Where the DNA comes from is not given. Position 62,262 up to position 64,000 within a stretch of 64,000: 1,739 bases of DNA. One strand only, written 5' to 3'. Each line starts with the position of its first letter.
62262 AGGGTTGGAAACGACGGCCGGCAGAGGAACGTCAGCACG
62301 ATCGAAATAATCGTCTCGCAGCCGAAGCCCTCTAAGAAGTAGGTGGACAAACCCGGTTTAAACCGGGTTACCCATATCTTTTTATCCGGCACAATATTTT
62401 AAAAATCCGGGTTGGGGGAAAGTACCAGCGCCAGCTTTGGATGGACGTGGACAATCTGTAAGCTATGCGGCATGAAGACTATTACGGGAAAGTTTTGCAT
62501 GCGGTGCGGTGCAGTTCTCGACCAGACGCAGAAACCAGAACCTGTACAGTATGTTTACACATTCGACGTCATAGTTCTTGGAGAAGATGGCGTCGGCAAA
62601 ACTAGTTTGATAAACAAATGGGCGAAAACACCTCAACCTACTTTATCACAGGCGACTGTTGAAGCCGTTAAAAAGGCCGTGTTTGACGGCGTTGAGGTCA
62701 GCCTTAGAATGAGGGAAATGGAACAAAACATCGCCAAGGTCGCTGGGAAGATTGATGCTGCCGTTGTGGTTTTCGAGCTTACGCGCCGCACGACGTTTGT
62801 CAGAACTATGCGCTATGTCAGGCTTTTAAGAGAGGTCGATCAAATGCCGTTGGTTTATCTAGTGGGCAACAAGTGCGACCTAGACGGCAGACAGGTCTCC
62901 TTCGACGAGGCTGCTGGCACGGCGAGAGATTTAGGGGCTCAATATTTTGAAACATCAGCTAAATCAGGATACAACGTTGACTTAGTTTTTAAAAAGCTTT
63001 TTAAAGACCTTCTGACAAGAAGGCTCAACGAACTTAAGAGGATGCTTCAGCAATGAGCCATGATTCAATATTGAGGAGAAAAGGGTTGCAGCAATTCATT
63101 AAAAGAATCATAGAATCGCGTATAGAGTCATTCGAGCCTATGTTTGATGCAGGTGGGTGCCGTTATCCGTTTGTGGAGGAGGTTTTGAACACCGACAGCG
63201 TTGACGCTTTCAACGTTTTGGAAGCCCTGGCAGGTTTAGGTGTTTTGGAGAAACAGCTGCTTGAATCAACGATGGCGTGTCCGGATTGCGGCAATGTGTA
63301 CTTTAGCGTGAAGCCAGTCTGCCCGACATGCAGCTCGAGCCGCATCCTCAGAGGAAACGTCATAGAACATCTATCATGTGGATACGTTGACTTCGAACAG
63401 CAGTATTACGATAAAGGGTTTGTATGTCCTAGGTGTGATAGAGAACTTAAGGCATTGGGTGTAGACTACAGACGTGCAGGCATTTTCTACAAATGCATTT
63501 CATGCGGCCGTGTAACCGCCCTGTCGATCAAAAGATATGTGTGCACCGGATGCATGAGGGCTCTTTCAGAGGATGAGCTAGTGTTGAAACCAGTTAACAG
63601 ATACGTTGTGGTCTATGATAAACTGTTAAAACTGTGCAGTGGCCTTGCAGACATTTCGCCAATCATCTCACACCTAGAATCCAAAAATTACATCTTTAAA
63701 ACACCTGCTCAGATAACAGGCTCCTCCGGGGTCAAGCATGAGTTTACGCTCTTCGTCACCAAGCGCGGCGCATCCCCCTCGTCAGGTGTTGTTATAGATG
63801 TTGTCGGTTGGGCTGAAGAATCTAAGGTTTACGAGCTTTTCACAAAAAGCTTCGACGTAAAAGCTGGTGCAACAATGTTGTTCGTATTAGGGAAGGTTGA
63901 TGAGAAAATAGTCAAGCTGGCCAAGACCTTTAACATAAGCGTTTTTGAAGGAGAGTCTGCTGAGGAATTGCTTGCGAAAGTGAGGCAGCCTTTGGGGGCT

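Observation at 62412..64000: Rab/Ras-like small GTPase with zinc-ribbon head and eroded G3 motif, translationally coupled to a multi-zinc-ribbon protein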

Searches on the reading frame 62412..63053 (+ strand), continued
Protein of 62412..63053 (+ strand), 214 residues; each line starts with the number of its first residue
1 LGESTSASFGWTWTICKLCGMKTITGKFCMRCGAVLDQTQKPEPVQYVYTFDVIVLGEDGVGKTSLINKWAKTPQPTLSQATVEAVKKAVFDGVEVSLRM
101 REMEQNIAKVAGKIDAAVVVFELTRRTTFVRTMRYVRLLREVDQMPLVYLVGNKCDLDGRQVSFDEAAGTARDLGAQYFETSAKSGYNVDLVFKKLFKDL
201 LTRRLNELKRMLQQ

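Call 72: fold_search(model_id=the predicted structure, library=pdb)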
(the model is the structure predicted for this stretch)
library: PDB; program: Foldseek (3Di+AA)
matches with E <= 10: 1791; with E <= 0.001: 1605
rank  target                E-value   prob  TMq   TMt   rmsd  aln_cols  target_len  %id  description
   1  5ez5_A                4.9e-14  1.00  0.61  0.77   3.8       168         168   25  Crystal structure of active Rab11A (S20V) in complex with GTP (released 2016-12-07)
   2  4uj3_V                6.6e-14  1.00  0.63  0.79   3.2       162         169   26  Crystal structure of human Rab11-Rabin8-FIP3 (released 2015-08-12)
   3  3tnf_A                7.0e-14  1.00  0.63  0.78   3.3       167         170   23  LidA from Legionella in complex with active Rab8a (released 2011-11-02)
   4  9c3m_A                7.0e-14  1.00  0.59  0.74   4.2       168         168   26  Crystal structure of GDP-bound KRAS G12D/F28K: Suppressing G12D oncogenicity via second-site F28K mutation (released 2025-10-08)
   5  1oiw                  7.5e-14  1.00  0.60  0.77   3.9       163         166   25  X-ray structure of the small G protein Rab11a in complex with GTPgammaS (released 2004-01-08)
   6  3mjh_A                9.0e-14  1.00  0.61  0.77   3.2       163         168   28  Crystal Structure of Human Rab5A in complex with the C2H2 Zinc Finger of EEA1 (released 2010-05-05)
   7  1oix                  9.0e-14  1.00  0.61  0.76   4.1       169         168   24  X-ray structure of the small G protein Rab11a in complex with GDP and Pi (released 2005-01-25)
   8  1n6r                  9.6e-14  1.00  0.62  0.78   3.2       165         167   27  Crystal Structure of Human Rab5a A30L mutant complex with GppNHp (released 2002-11-27)
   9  4uj3_P                1.0e-13  1.00  0.64  0.78   3.3       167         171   27  Crystal structure of human Rab11-Rabin8-FIP3 (released 2015-08-12)
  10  2hv8_A                1.1e-13  1.00  0.63  0.78   3.2       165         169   25  Crystal structure of GTP-bound Rab11 in complex with FIP3 (released 2006-11-21)
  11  4lhv_B                1.1e-13  1.00  0.63  0.83   3.2       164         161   24  Crystal structure of Rab8 in its inactive GDP-bound form (released 2013-10-09)
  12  4rkf_B                1.2e-13  1.00  0.64  0.79   3.1       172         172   26  Drosophila melanogaster Rab3 bound to GMPPNP (released 2014-12-10)
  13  5xr6_A                1.3e-13  1.00  0.64  0.80   3.0       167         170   26  Crystal structure of RabA1a in complex with GppNHp (released 2018-06-13)
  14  2f9m                  1.3e-13  1.00  0.66  0.76   3.5       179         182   23  3D structure of active human Rab11b GTPase (released 2006-04-04)
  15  6zqt_B                1.4e-13  1.00  0.61  0.75   3.7       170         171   31  Crystal structure of the RLIP76 Ral binding domain mutant (E427H/Q433L/K440R) in complex with RalB-GMPPNP (released 2020-11-25)
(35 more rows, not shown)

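Call 82: search_protein_families(library=padloc, proteins=[window:62412-63053:+, P0121, L002:11715-12722:+], max_evalue=0.01)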
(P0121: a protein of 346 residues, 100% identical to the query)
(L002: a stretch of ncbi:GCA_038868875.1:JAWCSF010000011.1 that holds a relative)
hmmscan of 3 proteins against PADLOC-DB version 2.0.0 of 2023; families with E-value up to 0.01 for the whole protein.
window:62412-63053:+ (214 aa): 0 families

P0121 (346 aa): 0 families

L002:11715-12722:+ (336 aa): 0 families

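Call 83: search_protein_families(library=ncbifam, proteins=[window:62412-63053:+, P0121, L002:11715-12722:+, L007:7091-8575:+], max_evalue=0.01)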
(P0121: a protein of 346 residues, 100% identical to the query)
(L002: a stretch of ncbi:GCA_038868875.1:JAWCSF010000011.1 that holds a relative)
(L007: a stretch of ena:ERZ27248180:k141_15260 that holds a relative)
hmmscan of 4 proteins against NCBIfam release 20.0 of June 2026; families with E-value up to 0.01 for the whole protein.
window:62412-63053:+ (214 aa): 5 families
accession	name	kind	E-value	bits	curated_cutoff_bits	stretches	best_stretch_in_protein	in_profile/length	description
TIGR00231.1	small_GTP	domain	4.3e-08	33.1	42.5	1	49-197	2-163/164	GTP-binding protein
NF008931.0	PRK12288.1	equivalog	0.0003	19.9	360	0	82-196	90-203/347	small ribosomal subunit biogenesis GTPase RsgA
NF000908.1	PRK00089.1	equivalog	0.00055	19.3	237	1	101-200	70-167/291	GTPase Era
TIGR00157.1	TIGR00157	equivalog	0.0026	17.3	100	0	54-71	126-143/247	ribosome small subunit-dependent GTPase A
TIGR03594.1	GTPase_EngA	equivalog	0.0027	16.8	306.7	0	80-203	42-163/432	ribosome biogenesis GTPase Der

P0121 (346 aa): 0 families

L002:11715-12722:+ (336 aa): 0 families

L007:7091-8575:+ (495 aa): 30 families (the best 25 are shown)
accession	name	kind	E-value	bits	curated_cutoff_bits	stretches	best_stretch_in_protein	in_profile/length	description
TIGR03937.1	PgaC_IcaA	equivalog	4.4e-56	190.6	422.3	1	90-445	6-375/407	poly-beta-1,6-N-acetyl-D-glucosamine synthase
TIGR03111.1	glyc2_xrt_Gpos1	hypoth_equivalog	1.7e-27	96.3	363.95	1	91-358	9-293/439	TIGR03111 family XrtG-associated glycosyltransferase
TIGR03965.1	mycofact_glyco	equivalog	7.9e-23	81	280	1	129-349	72-298/467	mycofactocin biosynthesis glycosyltransferase MftF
TIGR04242.1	nodulat_NodC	equivalog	8.7e-23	80.9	550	1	125-353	42-286/395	chitooligosaccharide synthase NodC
NF041875.1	EPS_EpsD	equivalog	1.4e-19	70.6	370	1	133-352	1-227/325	exopolysaccharide biosynthesis glycosyltransferase EpsD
TIGR04283.1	glyco_like_mftF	equivalog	4.1e-18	65.8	182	1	134-319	2-173/221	TIGR04283 family arsenosugar biosynthesis glycosyltransferase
NF007482.0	PRK10073.1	equivalog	5.8e-16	58.4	423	1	131-230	6-107/334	glycosyltransferase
TIGR03030.1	CelA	equivalog_domain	3.4e-15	55.1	699.1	2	97-224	92-244/714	UDP-forming cellulose synthase catalytic subunit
NF053846.1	glyco_with_XrtP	equivalog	1e-14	54.1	520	1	98-472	14-437/440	XrtP-associated glycosyltransferase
NF047683.1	TeichurnBiosyTuaG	equivalog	6.4e-13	48.9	400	1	130-233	5-111/252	teichuronic acid biosynthesis protein TuaG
TIGR03469.1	HpnB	hypoth_equivalog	2.4e-12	46.6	379.25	1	101-246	7-173/386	hopene-associated glycosyltransferase HpnB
NF038299.1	EPS_HpsN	equivalog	1.7e-10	40.4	425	1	131-253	1-125/317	hormogonium polysaccharide biosynthesis glycosyltransferase HpsN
NF041394.1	GtaseAglG_Halo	equivalog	2.8e-10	40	440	1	145-304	17-178/304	glucosyl-dolichyl phosphate glucuronosyltransferase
NF008558.0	PRK11498.1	equivalog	2.9e-10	38.7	992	1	118-353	260-503/872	UDP-forming cellulose synthase catalytic subunit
NF058614.1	PPMAGASynPpgS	equivalog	3.8e-10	39.6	370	1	133-243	2-111/226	polyprenyl-phospho-N-acetylgalactosaminyl synthase PpgS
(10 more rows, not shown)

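Call 84: search_protein_families(library=pfam, proteins=[L033:3416-4369:+, L054:2026-2763:+, L054:2735-3802:+, L054:3792-5276:+, L057:3417-3971:+, L057:3941-5173:+, L057:5328-6680:+, L057:7199-8449:-], max_evalue=0.0001)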
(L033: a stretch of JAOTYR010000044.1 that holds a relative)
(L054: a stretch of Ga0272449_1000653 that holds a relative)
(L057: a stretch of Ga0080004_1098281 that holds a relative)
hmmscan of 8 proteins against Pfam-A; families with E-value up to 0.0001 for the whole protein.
L033:3416-4369:+ (318 aa): 2 families
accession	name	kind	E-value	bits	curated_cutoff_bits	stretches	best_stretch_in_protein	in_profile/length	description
PF18551.6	TackOD1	-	5.2e-23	82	32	1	163-315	33-188/188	Thaumarchaeal output domain 1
PF00072.30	Response_reg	-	1.2e-17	64.5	30.2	1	7-121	1-109/111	Response regulator receiver domain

L054:2026-2763:+ (246 aa): 3 families
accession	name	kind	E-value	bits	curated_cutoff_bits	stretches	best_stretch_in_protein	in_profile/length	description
PF00071.28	Ras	-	7e-35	120.4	21.6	1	71-229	1-161/162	Ras family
PF08477.19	Roc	-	1.8e-18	67.3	27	1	71-184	1-119/119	Ras of Complex, Roc, domain of DAPkinase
PF00025.27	Arf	-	1.3e-05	25.2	22.3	1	67-213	12-151/174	ADP-ribosylation factor family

L054:2735-3802:+ (356 aa): 1 family
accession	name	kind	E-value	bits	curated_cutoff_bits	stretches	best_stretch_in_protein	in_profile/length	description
PF18551.6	TackOD1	-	2.1e-36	125.7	32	1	20-194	11-187/188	Thaumarchaeal output domain 1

L054:3792-5276:+ (495 aa): 6 families
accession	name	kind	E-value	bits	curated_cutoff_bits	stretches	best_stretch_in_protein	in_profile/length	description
PF00535.33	Glycos_transf_2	-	6.3e-36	124.3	23.3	1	143-303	1-164/168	Glycosyl transferase family 2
PF13641.12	Glyco_tranf_2_3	-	2.3e-34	119.8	27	1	142-360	3-230/230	Glycosyltransferase like family 2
PF13632.12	Glyco_trans_2_3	-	4.6e-26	92.3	27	1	220-426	1-191/198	Glycosyl transferase family group 2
PF10111.15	Glyco_tranf_2_2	-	8.8e-13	48.8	27.3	1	143-352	1-227/276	Glycosyltransferase like family 2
PF03142.21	Chitin_synth_2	-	2.4e-09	36.8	27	1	217-300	201-286/527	Chitin synthase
PF13506.12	Glyco_transf_21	-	1.2e-08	35.1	21.7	1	205-359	18-174/174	Glycosyl transferase family 21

L057:3417-3971:+ (185 aa): 4 families
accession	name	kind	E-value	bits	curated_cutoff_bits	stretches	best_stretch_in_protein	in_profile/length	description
PF00071.28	Ras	-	1.1e-31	110.1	21.6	1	14-171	1-160/162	Ras family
PF08477.19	Roc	-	1.6e-16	61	27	1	14-127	1-119/119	Ras of Complex, Roc, domain of DAPkinase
PF00025.27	Arf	-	1.6e-10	41.1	22.3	1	10-166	12-169/174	ADP-ribosylation factor family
PF03193.22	RsgA_GTPase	-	5.5e-05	23.5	30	0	81-167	20-104/174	RsgA GTPase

L057:3941-5173:+ (411 aa): 2 families
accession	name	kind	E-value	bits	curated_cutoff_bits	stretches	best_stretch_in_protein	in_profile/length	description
PF18551.6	TackOD1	-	5e-34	117.9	32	1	27-202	10-188/188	Thaumarchaeal output domain 1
PF06464.16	DMAP_binding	-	9.5e-05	23.7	27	0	370-405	3-38/111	DMAP1-binding Domain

L057:5328-6680:+ (451 aa): 3 families
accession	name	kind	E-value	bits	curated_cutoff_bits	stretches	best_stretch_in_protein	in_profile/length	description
PF06745.19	ATPase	-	4.1e-53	180.5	26.6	1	1-197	14-220/231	KaiC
PF20440.3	GvpD_bR2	-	5.3e-15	56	27.9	1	216-295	1-79/254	GvpD basic region 2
PF13481.12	AAA_25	-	3.7e-07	30.4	27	1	3-142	30-187/195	AAA domain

L057:7199-8449:- (417 aa): 6 families
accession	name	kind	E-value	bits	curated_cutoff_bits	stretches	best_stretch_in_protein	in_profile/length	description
PF13641.12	Glyco_tranf_2_3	-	2.2e-35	123.2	27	1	66-290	1-230/230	Glycosyltransferase like family 2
PF00535.33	Glycos_transf_2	-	2.4e-30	106.1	23.3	1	69-236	1-167/168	Glycosyl transferase family 2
PF13632.12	Glyco_trans_2_3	-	1.6e-25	90.5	27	1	149-389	1-191/198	Glycosyl transferase family group 2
PF03142.21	Chitin_synth_2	-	5.8e-18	65.3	27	1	145-230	200-286/527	Chitin synthase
PF13506.12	Glyco_transf_21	-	6.6e-15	55.4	21.7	1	122-288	6-173/174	Glycosyl transferase family 21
PF10111.15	Glyco_tranf_2_2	-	5.2e-07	29.9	27.3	1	69-169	1-104/276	Glycosyltransferase like family 2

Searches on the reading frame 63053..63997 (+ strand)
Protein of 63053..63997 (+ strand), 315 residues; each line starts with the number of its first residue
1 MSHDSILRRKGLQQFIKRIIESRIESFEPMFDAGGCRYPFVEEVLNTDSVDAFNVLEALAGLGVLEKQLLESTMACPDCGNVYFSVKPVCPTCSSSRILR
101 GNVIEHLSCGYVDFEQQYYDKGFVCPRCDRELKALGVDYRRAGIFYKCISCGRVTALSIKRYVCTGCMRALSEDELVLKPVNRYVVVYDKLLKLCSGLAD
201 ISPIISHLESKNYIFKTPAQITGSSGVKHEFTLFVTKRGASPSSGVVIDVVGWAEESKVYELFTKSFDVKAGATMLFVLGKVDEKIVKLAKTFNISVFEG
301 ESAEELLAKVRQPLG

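Call 4: search_protein_families(library=pfam, proteins=[window:63053-63997:+], max_evalue=0.1)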
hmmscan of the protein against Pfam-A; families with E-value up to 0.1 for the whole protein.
window:63053-63997:+ (315 aa): 6 families
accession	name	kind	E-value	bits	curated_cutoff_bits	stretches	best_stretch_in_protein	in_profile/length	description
PF18551.6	TackOD1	-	1.3e-31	110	32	1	22-185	23-187/188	Thaumarchaeal output domain 1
PF12172.15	zf-ChsH2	-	2.5e-05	24.4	23.2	1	75-96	13-34/37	ChsH2, rubredoxin-like zinc ribbon domain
PF12773.13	DZR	-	0.0051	17.4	27.3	0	118-167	8-44/45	Double zinc ribbon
PF18912.6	DZR_2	-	0.033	14.5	27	0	74-96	22-45/56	Double zinc ribbon domain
PF07191.17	Zn_ribbon_6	-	0.036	14.5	25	0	72-96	15-38/67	Double zinc ribbon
PF20020.4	DUF6431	-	0.038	14.3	26.6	1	125-184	1-55/82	Domain of unknown function (DUF6431)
